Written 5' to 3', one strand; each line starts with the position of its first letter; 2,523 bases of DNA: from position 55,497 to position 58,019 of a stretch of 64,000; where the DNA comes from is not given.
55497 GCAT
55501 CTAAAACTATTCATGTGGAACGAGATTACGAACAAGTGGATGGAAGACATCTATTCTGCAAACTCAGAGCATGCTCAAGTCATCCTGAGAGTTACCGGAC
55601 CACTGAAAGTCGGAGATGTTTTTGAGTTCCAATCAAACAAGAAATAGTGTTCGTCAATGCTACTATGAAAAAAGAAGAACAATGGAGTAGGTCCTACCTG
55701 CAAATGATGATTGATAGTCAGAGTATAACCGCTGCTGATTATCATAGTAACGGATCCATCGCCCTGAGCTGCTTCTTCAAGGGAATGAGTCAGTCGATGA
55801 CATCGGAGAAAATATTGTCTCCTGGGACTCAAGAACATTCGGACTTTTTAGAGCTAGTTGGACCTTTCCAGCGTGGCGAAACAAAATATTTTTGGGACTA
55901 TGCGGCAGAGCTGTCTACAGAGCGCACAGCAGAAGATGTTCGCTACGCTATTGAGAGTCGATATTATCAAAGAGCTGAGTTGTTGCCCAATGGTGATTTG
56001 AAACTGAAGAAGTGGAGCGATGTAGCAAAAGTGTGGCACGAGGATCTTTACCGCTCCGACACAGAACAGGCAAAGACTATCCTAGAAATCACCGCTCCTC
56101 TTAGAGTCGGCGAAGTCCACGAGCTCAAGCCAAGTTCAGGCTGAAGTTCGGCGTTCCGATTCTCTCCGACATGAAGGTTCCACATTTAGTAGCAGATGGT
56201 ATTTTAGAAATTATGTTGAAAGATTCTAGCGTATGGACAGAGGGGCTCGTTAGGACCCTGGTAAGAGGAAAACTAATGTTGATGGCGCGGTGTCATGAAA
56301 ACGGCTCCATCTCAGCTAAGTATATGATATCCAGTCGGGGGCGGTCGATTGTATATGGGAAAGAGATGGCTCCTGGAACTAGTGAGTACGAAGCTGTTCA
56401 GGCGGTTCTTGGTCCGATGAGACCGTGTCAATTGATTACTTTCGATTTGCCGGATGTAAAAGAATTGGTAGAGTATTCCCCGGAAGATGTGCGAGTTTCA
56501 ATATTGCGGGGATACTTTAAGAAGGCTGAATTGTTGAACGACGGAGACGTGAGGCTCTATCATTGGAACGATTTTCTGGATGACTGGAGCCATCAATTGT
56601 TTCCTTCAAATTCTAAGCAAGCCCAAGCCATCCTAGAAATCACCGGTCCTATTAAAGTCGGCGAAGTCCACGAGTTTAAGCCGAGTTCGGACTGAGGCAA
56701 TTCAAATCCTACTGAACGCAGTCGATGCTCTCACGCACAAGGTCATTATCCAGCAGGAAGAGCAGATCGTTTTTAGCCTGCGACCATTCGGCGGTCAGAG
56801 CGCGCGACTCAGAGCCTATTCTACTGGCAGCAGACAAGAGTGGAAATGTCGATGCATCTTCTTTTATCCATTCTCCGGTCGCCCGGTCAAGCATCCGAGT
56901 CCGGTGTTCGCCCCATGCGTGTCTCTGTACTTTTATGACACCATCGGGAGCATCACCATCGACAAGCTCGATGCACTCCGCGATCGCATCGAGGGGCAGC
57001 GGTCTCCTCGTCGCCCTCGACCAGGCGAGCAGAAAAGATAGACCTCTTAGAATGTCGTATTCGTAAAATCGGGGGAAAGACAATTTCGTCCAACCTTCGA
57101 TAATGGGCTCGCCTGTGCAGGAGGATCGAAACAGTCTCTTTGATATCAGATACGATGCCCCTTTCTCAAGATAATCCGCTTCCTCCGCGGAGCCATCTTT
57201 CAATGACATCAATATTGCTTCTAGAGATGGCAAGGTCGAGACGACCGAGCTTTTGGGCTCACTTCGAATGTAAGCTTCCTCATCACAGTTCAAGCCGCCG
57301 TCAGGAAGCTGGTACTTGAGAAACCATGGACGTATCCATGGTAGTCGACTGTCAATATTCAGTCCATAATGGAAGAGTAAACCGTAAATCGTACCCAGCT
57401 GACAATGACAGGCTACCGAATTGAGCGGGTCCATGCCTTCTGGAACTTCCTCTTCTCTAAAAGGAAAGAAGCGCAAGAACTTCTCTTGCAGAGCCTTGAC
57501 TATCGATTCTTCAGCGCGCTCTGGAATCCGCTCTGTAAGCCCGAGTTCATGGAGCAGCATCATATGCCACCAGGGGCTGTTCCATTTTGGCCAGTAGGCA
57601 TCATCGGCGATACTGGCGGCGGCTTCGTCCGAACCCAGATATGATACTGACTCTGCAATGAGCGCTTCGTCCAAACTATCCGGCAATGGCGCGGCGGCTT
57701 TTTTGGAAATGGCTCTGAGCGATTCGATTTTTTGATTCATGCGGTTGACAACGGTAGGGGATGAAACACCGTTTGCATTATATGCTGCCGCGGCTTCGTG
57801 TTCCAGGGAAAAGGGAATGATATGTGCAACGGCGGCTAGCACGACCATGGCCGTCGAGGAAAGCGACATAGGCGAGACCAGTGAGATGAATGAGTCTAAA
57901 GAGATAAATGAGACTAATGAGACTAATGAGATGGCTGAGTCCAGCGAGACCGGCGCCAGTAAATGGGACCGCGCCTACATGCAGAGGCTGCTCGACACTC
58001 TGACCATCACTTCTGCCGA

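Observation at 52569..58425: Second toxin paralog (865 aa) followed by an array of four paralogous immunity-like genes, interrupted by an antisense gene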

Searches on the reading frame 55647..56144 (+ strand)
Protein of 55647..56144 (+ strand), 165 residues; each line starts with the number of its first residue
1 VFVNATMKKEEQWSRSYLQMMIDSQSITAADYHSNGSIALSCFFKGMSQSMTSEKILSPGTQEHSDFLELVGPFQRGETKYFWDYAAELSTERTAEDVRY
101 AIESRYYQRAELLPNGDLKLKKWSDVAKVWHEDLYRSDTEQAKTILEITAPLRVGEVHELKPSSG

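Call 4: search_protein_families(library=pfam, proteins=[window:55647-56144:+], max_evalue=0.1)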
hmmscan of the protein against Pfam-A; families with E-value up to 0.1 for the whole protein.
window:55647-56144:+ (165 aa): 0 families

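Call 13: find_homologous_proteins(query=A2, max_evalue=0.001)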
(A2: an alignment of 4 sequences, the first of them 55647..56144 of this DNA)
Query A2 (4 sequences) (165 aa, profile of the alignment): 9 proteins with E <= 0.001 among 1714 candidates.
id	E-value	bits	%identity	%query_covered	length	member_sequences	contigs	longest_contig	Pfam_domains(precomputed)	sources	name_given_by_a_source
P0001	2.0e-78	280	34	96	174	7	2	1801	-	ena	-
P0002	2.2e-78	280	100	100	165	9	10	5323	-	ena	-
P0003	4.3e-73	263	88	99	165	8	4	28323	-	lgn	-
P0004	5.2e-70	253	37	94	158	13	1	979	-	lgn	-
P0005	7.0e-65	236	36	95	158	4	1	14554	-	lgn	-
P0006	8.6e-62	226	32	96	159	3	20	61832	-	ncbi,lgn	-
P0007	4.4e-61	224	36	95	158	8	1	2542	-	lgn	-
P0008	8.5e-61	223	53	96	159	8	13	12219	-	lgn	-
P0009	4.4e-53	198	36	96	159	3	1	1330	-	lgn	-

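Call 14: find_encoding_contigs(protein=P0006, flank=10000, max_places=4)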
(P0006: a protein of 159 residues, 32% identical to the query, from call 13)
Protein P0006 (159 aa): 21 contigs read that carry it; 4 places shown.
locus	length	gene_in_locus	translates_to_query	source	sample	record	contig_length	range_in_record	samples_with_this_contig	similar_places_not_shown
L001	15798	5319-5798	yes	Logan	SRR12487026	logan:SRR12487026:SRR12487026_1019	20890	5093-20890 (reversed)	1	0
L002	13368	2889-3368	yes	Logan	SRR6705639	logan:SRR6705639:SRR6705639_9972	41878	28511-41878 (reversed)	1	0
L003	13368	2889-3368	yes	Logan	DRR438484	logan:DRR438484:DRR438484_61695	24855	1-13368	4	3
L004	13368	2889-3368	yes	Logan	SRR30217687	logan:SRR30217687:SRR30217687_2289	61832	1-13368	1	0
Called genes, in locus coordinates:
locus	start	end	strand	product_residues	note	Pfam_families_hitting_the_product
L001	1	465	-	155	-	?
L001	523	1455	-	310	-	PF01210:NAD_Gly3P_dh_N (faint), PF02558:ApbA, PF08546:ApbA_C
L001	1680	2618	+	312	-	-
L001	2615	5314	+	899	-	-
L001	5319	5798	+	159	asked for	-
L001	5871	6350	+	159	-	-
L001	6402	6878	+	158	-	-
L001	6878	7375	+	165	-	-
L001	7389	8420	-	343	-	-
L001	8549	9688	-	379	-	-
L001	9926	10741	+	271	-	PF01435:Peptidase_M48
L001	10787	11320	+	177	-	-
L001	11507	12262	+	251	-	PF14023:Bestrophin-like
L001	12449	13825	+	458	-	-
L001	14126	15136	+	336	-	PF09992:NAGPA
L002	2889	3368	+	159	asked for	-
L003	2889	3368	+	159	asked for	-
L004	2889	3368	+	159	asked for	-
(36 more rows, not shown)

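Call 15: find_encoding_contigs(protein=P0008, flank=10000, max_places=4)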
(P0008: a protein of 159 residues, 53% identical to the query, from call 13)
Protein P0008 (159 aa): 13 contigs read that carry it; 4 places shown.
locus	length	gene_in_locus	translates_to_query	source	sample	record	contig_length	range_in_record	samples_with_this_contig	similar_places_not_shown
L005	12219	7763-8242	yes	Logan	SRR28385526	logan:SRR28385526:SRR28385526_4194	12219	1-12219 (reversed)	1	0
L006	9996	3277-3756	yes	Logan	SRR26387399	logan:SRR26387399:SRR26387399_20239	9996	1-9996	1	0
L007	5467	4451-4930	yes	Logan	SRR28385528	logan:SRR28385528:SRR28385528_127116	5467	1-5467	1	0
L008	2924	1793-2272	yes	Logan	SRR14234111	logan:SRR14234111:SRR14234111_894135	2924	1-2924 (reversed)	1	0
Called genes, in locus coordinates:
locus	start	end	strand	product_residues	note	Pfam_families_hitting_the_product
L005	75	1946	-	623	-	-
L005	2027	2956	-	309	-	PF01210:NAD_Gly3P_dh_N (weak), PF02558:ApbA, PF08546:ApbA_C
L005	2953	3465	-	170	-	-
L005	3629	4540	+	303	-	-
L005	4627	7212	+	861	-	-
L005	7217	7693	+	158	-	-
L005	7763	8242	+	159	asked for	-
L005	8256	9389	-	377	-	-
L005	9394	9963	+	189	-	-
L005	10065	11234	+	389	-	PF13784:Fic_N, PF02661:Fic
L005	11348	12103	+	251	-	PF14023:Bestrophin-like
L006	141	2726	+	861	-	-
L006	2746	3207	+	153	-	-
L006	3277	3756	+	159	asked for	-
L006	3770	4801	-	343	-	-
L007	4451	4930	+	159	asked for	-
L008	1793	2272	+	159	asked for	-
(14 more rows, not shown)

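Call 23: search_protein_families(library=padloc, proteins=[window:55647-56144:+], max_evalue=0.1)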
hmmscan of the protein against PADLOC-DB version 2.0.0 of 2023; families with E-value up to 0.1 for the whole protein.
window:55647-56144:+ (165 aa): 0 families

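Call 24: search_protein_families(library=ncbifam, proteins=[window:55647-56144:+], max_evalue=0.1)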
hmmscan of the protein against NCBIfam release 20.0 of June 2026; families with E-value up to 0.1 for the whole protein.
window:55647-56144:+ (165 aa): 0 families

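Call 30: find_encoding_contigs(protein=P0015, flank=10000, max_places=3)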
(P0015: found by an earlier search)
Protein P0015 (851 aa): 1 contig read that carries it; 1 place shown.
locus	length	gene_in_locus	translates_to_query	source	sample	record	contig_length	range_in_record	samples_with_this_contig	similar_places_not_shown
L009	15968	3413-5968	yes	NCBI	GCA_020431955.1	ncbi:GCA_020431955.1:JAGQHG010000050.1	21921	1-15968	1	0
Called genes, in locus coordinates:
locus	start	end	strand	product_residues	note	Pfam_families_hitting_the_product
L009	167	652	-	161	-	PF06983:3-dmu-9_3-mt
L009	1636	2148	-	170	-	-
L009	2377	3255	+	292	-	-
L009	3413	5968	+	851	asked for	-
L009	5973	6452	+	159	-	-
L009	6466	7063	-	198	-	-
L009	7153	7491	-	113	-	-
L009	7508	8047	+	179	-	-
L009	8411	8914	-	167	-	PF00011:HSP20, PF27746:Small_heat_shock_put (weak), PF17886:ArsA_HSP20 (weak)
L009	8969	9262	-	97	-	-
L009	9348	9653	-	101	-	PF24885:TPR_NPHP3, PF13424:TPR_12, PF13374:TPR_10 (faint)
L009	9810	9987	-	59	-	PF13451:zf_Tbcl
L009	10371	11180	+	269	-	-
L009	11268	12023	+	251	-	PF14023:Bestrophin-like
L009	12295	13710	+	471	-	-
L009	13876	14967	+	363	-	PF09992:NAGPA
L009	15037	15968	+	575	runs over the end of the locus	PF00069:Pkinase, PF07714:PK_Tyr_Ser-Thr, PF01636:APH (faint)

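Call 42: find_encoding_contigs(protein=P0018, flank=8000, max_places=3)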
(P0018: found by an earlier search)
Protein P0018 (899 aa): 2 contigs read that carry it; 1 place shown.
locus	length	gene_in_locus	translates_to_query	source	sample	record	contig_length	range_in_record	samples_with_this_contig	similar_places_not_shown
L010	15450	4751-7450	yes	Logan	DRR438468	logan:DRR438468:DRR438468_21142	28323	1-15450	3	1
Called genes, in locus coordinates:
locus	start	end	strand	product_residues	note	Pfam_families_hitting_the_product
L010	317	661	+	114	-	-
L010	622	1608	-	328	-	-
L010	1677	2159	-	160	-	PF06983:3-dmu-9_3-mt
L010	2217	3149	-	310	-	PF01210:NAD_Gly3P_dh_N (weak), PF02558:ApbA, PF08546:ApbA_C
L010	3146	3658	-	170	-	-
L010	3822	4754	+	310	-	-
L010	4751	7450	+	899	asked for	-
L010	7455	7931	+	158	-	-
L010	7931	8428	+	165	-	-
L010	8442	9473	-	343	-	-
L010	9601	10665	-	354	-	-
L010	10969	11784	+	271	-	PF01435:Peptidase_M48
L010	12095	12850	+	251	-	PF14023:Bestrophin-like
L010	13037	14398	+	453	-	-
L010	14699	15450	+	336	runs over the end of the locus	PF09992:NAGPA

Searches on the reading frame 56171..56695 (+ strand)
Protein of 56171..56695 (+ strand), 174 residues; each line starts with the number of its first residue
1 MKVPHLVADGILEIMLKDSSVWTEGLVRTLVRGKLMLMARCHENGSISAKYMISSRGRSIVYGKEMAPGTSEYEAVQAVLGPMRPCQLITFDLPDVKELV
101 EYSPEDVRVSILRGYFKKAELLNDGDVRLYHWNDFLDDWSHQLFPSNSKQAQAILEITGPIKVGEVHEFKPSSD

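Call 4: search_protein_families(library=pfam, proteins=[window:56171-56695:+], max_evalue=0.1)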
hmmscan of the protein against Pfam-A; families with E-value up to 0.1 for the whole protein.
window:56171-56695:+ (174 aa): 0 families

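Call 23: search_protein_families(library=padloc, proteins=[window:56171-56695:+], max_evalue=0.1)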
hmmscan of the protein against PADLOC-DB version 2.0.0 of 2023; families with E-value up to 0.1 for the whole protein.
window:56171-56695:+ (174 aa): 0 families

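Call 24: search_protein_families(library=ncbifam, proteins=[window:56171-56695:+], max_evalue=0.1)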
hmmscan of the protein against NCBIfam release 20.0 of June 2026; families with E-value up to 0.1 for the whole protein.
window:56171-56695:+ (174 aa): 0 families

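Call 27: predict_structure(alignment_id=A4)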
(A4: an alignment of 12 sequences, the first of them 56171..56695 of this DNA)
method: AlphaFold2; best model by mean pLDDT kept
length: 174 residues; sequences in the alignment: 12
mean_pLDDT: 80.0   pTM: 0.57
mean pLDDT of the five models: 80.0, 79.4, 79.4, 78.8, 78.5
residues with pLDDT >= 90: 77; 70-90: 59; 50-70: 13; < 50: 25
segments of 3 or more residues with pLDDT < 50: 1-15, 17-19, 95-99
pLDDT, mean of each block of 10 residues (from residue 1): 36 49 88 88 94 69 90 95 92 54 86 89 93 79 92 90 89 52
secondary structure, 60 per line:
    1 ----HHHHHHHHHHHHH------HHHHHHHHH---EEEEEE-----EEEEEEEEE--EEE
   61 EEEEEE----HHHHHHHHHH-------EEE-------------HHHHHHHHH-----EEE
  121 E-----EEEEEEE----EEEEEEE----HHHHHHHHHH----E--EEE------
elements in order: H5-17 H24-32 E36-41 E47-55 E58-66 H71-80 E88-90 H104-112 E118-121 E127-133 E138-144 H149-158 E166-168

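Call 79: find_related_loci(query=A4, collection=genome_contigs, flank=6000)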
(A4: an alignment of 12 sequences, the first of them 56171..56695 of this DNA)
Query A4 (174 aa) in genome_contigs; peptide patterns used: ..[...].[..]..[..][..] (x = any residue, [..] = any of these).
23 stretches matched a pattern; 2 encode a relative of the query (tblastn E <= 1e-3); 2 distinct loci.
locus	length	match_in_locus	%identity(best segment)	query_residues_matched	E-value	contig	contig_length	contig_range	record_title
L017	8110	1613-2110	76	9-174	1e-87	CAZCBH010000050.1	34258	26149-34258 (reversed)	MAG TPA_asm: uncultured Candidatus Obscuribacterales bacterium isolate SRP329715_co1_382 genome assembly, contig: NODE_1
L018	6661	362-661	38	74-172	2e-13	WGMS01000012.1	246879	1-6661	MAG: bacterium isolate RI_106 c_000000102880, whole genome shotgun sequence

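Call 102: fold_search(model_id=the predicted structure, library=pdb)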
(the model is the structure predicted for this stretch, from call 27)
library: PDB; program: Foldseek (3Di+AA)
matches with E <= 10: 1339; with E <= 0.001: 0
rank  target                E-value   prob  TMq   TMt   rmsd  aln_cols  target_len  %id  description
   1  5dv7_C                8.4e-03  0.35  0.18  0.21  15.9       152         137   15  Crystal Structure of NF90 tandem dsRBDs with dsRNA (released 2016-01-13)
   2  9kbz_A                1.1e-02  0.30  0.20  0.03  28.9       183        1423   11  Cryo-EM structure of DCL4-DRB4CTD-dsRNA complex (released 2026-02-18)
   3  5h0t_A                1.5e-02  0.13  0.13  0.10  17.1       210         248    9  Crystal structure of proliferating cell nuclear antigen from Leishmania donovani at 2.73 Angstrom resolution (released 2016-11-30)
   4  8fs4_G                4.3e-02  0.14  0.16  0.11  16.8       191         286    9  Structure of S. cerevisiae Rad24-RFC loading the 9-1-1 clamp onto a 10-nt gapped DNA in step 2 (open 9-1-1 ring and fl (released 2023-06-14)
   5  5frq_B                4.8e-02  0.15  0.17  0.09  16.7       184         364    8  Crystal Structure of Helicobacter pylori beta clamp bound to DNA ligase peptide (released 2016-08-17)
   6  3g65_C                5.4e-02  0.30  0.18  0.13  19.4       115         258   11  Crystal Structure of the Human Rad9-Rad1-Hus1 DNA Damage Checkpoint Complex (released 2009-05-26)
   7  3lf4_B                6.1e-02  0.11  0.12  0.13  15.7       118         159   10  Crystal Structure of Fluorescent Timer Precursor Blue102 (released 2010-03-09)
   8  7st9_F                6.9e-02  0.12  0.16  0.11  16.6       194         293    7  Open state of Rad24-RFC:9-1-1 bound to a 5' ss/dsDNA junction (released 2022-03-23)
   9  8wu8_B                8.3e-02  0.15  0.19  0.14  19.5       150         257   11  Crystal structure of the human RAD9-RAD1(F64A/M256A/F266A)-HUS1-RHINO(88-99) complex (released 2024-02-14)
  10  7o1f_A                8.3e-02  0.14  0.17  0.12  16.4       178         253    8  PCNA from Chaetomium thermophilum in complex with PolD4 PIP peptide (released 2022-04-13)
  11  8wu8_A                9.3e-02  0.14  0.19  0.14  16.4       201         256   10  Crystal structure of the human RAD9-RAD1(F64A/M256A/F266A)-HUS1-RHINO(88-99) complex (released 2024-02-14)
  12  8gnn_B                9.9e-02  0.15  0.20  0.14  16.7       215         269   11  Crystal structure of the human RAD9-RAD1-HUS1-RAD17 complex (released 2023-03-08)
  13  6j8y_B                9.9e-02  0.14  0.20  0.14  16.3       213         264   11  Crystal structure of the human RAD9-HUS1-RAD1-RHINO complex (released 2019-12-04)
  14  5jne_H                9.9e-02  0.13  0.17  0.12  17.0       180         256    7  E2-SUMO-Siz1 E3-SUMO-PCNA complex (released 2016-08-10)
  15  5hac_B                9.9e-02  0.11  0.17  0.12  16.4       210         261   10  Crystal structure of Proliferating Cell Nuclear Antigen from Leishmania donovani at 2.95 A resolution (released 2016-03-23)
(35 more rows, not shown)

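Call 106: find_related_loci(query=A4, collection=viral_contigs, flank=5000)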
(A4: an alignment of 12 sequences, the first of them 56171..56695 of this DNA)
Query A4 (174 aa) in viral_contigs; peptide patterns used: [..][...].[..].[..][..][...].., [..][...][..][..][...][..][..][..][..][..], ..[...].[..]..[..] (x = any residue, [..] = any of these).
47 stretches matched a pattern, but none encodes a relative of the query by tblastn (E <= 1e-3).

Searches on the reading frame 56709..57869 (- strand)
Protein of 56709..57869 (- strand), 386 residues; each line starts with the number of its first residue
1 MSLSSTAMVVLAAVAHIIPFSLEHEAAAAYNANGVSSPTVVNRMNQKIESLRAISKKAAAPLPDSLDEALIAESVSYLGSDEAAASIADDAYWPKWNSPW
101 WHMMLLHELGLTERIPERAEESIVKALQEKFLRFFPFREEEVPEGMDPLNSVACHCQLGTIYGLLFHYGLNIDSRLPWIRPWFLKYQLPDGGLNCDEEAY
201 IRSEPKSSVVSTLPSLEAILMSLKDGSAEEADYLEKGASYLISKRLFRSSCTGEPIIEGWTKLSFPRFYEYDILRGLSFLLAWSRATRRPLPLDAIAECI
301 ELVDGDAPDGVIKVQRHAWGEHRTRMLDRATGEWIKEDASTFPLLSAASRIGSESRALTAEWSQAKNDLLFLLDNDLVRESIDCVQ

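Call 4: search_protein_families(library=pfam, proteins=[window:56709-57869:-], max_evalue=0.1)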
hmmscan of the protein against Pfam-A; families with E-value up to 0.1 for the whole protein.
window:56709-57869:- (386 aa): 0 families

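Call 23: search_protein_families(library=padloc, proteins=[window:56709-57869:-], max_evalue=0.1)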
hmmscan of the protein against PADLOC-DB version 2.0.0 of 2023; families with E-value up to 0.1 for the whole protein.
window:56709-57869:- (386 aa): 0 families

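Call 24: search_protein_families(library=ncbifam, proteins=[window:56709-57869:-], max_evalue=0.1)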
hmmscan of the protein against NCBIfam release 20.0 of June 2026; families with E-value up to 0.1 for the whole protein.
window:56709-57869:- (386 aa): 0 families

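Call 25: search_solved_structures(query=window:56709-57740:-, max_evalue=1)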
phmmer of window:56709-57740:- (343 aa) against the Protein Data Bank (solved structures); distinct sequences matched with E-value up to 1: 3.
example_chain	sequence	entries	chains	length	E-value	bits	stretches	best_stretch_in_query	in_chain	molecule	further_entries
2sqc_A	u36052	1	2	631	0.19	14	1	126-202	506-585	SQUALENE-HOPENE CYCLASE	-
3sqc_A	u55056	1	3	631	0.19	14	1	126-202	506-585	SQUALENE--HOPENE CYCLASE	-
1gsz_A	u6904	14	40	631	0.19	14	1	126-202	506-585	SQUALENE--HOPENE CYCLASE | SQUALENE-HOPENE CYCLASE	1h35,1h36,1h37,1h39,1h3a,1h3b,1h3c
